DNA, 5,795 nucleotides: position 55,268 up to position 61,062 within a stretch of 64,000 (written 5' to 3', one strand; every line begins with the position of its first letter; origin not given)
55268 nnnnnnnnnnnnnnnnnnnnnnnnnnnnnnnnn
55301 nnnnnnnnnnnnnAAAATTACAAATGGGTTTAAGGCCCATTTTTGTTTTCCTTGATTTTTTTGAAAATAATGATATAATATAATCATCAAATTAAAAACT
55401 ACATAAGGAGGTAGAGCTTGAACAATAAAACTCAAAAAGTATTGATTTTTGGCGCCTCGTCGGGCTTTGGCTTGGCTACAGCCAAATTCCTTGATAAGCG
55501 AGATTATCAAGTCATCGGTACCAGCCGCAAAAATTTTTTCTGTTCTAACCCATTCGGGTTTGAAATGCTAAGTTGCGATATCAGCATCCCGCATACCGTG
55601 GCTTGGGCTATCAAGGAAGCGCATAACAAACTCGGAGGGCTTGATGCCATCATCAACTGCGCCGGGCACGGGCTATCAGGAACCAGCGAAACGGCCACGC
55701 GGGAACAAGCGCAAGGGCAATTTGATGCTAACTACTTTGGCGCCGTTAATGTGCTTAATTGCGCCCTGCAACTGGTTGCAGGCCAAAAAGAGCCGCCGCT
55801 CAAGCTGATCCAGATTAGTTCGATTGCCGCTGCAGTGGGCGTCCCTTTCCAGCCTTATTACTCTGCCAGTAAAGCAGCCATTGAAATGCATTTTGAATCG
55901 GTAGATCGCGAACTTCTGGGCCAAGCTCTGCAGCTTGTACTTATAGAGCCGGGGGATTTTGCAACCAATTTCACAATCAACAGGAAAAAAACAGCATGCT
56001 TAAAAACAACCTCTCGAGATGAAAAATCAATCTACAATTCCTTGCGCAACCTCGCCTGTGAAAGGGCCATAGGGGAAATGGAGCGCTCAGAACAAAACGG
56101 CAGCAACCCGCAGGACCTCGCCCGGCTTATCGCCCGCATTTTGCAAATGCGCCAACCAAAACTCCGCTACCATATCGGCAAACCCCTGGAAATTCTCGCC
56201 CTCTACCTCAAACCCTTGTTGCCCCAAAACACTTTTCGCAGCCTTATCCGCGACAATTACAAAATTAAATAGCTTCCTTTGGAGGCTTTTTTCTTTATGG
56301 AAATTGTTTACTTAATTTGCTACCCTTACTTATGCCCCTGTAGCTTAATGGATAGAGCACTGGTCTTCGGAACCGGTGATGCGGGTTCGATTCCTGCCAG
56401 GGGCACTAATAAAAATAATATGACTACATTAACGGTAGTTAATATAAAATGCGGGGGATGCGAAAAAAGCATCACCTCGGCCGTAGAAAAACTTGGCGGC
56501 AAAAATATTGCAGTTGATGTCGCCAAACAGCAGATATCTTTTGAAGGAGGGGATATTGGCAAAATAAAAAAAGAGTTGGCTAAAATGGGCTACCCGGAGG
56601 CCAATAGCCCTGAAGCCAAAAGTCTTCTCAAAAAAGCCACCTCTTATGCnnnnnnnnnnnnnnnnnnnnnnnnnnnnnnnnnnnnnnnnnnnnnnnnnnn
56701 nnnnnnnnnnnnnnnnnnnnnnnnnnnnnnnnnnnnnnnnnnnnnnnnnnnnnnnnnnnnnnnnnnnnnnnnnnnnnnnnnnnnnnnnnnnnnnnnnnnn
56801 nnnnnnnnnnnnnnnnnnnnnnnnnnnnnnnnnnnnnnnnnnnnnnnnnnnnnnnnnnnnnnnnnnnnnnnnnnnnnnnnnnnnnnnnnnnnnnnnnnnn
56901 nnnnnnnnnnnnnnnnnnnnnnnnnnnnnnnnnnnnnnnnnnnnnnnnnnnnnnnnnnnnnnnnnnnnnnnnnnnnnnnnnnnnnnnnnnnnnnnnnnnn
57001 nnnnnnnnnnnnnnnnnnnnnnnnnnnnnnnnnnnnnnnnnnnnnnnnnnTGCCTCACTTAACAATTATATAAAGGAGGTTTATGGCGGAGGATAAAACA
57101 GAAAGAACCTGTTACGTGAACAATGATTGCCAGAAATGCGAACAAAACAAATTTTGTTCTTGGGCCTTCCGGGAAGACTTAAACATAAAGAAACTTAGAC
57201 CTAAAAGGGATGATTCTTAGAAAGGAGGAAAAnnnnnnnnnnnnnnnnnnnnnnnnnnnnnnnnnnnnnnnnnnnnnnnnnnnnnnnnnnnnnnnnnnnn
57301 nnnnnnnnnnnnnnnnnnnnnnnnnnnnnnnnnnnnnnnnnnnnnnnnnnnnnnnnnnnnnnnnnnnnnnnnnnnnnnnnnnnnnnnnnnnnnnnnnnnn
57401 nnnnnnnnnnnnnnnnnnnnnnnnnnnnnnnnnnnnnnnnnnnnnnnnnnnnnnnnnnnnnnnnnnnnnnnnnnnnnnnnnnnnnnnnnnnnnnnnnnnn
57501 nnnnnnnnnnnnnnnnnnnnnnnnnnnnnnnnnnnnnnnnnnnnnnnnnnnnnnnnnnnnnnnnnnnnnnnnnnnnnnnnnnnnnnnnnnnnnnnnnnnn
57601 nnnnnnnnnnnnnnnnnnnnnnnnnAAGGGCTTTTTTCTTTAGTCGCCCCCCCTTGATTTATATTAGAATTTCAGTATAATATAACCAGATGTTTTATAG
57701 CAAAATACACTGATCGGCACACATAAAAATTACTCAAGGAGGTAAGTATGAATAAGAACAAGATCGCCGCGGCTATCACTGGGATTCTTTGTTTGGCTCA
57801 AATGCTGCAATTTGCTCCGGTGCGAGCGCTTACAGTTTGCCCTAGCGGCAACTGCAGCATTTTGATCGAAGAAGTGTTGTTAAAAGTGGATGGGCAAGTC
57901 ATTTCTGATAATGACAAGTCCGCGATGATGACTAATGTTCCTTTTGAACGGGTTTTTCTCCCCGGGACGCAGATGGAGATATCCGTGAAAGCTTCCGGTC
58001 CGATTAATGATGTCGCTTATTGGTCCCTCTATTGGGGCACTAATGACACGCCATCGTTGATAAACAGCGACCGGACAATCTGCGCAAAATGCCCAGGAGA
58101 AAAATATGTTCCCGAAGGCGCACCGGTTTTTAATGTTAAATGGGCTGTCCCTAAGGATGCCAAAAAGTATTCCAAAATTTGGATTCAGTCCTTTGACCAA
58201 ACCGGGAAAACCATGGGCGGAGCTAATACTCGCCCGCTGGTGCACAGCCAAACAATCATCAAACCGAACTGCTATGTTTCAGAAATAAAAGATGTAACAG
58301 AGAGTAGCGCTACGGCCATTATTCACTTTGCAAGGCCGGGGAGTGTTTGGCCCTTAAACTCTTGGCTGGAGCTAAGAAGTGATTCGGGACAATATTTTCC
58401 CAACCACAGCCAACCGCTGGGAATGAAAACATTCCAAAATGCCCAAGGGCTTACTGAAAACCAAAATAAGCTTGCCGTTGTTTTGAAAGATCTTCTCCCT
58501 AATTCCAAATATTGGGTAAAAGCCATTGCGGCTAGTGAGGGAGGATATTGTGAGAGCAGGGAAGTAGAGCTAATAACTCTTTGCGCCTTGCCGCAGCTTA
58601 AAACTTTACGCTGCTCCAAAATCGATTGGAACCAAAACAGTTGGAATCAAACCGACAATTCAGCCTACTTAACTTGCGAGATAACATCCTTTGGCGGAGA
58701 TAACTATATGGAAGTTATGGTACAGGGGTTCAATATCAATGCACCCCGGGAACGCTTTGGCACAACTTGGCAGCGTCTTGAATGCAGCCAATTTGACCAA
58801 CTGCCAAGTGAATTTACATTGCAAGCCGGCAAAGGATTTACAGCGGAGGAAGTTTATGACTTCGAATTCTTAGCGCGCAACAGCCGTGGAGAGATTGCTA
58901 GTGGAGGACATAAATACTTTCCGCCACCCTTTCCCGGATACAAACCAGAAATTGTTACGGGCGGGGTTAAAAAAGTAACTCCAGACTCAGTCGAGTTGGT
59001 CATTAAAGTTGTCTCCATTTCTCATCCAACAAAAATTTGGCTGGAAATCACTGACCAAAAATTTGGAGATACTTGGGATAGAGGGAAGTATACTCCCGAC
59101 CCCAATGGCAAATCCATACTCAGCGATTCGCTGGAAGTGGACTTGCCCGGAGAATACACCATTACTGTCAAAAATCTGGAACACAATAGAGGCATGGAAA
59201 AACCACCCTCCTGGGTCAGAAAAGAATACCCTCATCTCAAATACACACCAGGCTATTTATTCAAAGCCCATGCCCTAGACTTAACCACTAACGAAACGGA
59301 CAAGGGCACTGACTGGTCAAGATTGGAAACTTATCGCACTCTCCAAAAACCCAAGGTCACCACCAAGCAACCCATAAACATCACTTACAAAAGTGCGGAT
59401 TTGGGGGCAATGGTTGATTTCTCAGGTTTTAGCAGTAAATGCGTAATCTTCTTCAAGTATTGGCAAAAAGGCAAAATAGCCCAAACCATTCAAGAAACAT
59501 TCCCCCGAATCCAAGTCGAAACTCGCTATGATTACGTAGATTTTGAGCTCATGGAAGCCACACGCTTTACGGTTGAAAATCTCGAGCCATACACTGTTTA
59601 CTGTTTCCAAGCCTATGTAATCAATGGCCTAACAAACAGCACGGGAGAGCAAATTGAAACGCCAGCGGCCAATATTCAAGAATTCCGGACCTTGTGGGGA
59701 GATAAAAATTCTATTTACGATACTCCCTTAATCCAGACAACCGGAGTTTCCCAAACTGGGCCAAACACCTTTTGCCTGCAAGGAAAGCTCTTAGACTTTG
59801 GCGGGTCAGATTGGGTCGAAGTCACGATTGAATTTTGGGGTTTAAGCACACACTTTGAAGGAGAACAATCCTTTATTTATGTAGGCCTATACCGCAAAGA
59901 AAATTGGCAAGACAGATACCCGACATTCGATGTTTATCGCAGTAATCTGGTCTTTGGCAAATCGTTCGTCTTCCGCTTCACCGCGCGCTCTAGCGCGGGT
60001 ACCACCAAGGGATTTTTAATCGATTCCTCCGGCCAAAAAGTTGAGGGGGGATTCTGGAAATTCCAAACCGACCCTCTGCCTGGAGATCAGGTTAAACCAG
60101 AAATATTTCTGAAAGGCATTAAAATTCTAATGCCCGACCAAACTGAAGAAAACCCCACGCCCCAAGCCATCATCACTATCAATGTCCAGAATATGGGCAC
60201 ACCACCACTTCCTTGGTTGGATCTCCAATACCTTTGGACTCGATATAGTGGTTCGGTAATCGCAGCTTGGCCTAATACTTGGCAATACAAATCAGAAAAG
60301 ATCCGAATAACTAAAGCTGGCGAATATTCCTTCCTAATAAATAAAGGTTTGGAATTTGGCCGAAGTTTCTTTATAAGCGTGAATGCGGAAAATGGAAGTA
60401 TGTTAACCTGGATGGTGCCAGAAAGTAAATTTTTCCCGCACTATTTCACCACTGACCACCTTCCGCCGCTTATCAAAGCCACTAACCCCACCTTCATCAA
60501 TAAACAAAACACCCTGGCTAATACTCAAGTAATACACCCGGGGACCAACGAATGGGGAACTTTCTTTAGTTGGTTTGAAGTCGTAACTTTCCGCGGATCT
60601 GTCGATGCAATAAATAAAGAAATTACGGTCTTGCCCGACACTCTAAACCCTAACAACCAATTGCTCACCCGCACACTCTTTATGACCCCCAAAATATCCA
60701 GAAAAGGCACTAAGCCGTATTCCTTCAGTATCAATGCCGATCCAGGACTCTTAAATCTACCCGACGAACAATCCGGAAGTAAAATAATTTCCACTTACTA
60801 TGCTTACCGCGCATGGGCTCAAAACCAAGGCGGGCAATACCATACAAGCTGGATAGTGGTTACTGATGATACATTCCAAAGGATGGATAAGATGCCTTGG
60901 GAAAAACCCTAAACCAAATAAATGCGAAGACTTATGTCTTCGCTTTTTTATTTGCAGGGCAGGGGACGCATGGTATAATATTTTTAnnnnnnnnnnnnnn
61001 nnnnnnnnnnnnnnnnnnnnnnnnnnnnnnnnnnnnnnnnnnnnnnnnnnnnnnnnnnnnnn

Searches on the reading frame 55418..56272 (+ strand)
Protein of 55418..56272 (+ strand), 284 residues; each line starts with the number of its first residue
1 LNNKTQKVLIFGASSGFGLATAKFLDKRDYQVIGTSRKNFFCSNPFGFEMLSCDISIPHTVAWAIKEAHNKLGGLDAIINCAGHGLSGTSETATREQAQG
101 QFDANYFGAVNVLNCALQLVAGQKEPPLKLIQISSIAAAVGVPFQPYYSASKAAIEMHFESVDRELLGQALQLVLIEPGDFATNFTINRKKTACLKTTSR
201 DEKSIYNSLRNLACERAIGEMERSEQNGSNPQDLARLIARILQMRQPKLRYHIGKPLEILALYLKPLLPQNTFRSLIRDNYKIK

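Call 9: search_protein_families(library=pfam, proteins=[window:55418-56272:+], max_evalue=0.01)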
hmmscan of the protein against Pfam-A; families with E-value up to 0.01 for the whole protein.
window:55418-56272:+ (284 aa): 6 families
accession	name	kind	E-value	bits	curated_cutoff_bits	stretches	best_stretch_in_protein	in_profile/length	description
PF00106.31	adh_short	-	1.2e-27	97.1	26.6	1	7-191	2-192/195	short chain dehydrogenase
PF13561.12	adh_short_C2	-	1.5e-18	67.7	27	1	12-190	1-185/236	Enoyl-(Acyl carrier protein) reductase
PF08659.16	KR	-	4e-09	37.1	22.6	1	9-156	4-157/180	KR domain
PF01370.27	Epimerase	-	5e-07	29.8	20.9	1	8-141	1-120/240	NAD dependent epimerase/dehydratase family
PF12242.14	Eno-Rase_NADH_b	-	0.00028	21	23.4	1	3-21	38-56/79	NAD(P)H binding domain of trans-2-enoyl-CoA reductase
PF04321.23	RmlD_sub_bind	-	0.0097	15.4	27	0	7-98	2-75/287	RmlD substrate binding domain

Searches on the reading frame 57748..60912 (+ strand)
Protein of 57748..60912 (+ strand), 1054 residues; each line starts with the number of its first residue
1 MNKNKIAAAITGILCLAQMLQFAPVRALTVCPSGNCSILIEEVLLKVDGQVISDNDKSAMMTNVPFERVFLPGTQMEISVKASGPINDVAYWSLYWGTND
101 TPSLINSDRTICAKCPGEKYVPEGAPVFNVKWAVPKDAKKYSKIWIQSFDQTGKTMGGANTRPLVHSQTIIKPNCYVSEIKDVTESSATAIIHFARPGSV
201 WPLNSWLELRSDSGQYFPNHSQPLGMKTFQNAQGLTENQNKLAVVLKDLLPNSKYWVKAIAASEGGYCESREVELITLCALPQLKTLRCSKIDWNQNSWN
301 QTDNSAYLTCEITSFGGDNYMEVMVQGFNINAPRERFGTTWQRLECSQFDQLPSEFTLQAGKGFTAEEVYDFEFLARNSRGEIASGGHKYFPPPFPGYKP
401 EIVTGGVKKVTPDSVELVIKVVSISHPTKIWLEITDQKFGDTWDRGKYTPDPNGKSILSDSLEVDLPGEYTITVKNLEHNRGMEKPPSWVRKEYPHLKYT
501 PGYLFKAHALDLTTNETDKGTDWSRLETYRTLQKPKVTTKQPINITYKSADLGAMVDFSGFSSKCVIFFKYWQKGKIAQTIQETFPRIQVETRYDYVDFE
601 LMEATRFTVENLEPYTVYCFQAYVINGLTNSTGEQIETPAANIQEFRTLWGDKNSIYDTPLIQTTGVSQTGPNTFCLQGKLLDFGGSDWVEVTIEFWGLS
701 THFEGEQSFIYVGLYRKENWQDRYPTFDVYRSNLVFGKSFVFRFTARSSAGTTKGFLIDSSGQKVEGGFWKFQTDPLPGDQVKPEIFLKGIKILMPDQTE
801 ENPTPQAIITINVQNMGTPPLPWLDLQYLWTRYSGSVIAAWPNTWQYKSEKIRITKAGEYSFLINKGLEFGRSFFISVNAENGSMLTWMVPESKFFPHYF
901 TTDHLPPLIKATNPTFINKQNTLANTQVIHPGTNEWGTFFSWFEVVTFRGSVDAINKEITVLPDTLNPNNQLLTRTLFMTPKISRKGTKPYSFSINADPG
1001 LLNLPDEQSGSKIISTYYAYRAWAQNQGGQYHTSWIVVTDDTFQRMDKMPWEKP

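Call 9: search_protein_families(library=pfam, proteins=[window:57748-60912:+], max_evalue=0.01)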
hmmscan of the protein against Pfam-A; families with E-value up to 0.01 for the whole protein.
window:57748-60912:+ (1054 aa): 2 families
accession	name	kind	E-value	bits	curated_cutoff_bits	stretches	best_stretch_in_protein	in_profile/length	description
PF00041.27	fn3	-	6.1e-05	23.6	25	0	601-631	47-75/84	Fibronectin type III domain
PF25059.1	FN3_DSCAM-DSCAML_C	-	0.0081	16.9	39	0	236-278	39-80/89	DSCAM/DSCAML C-terminal Fn3-like domain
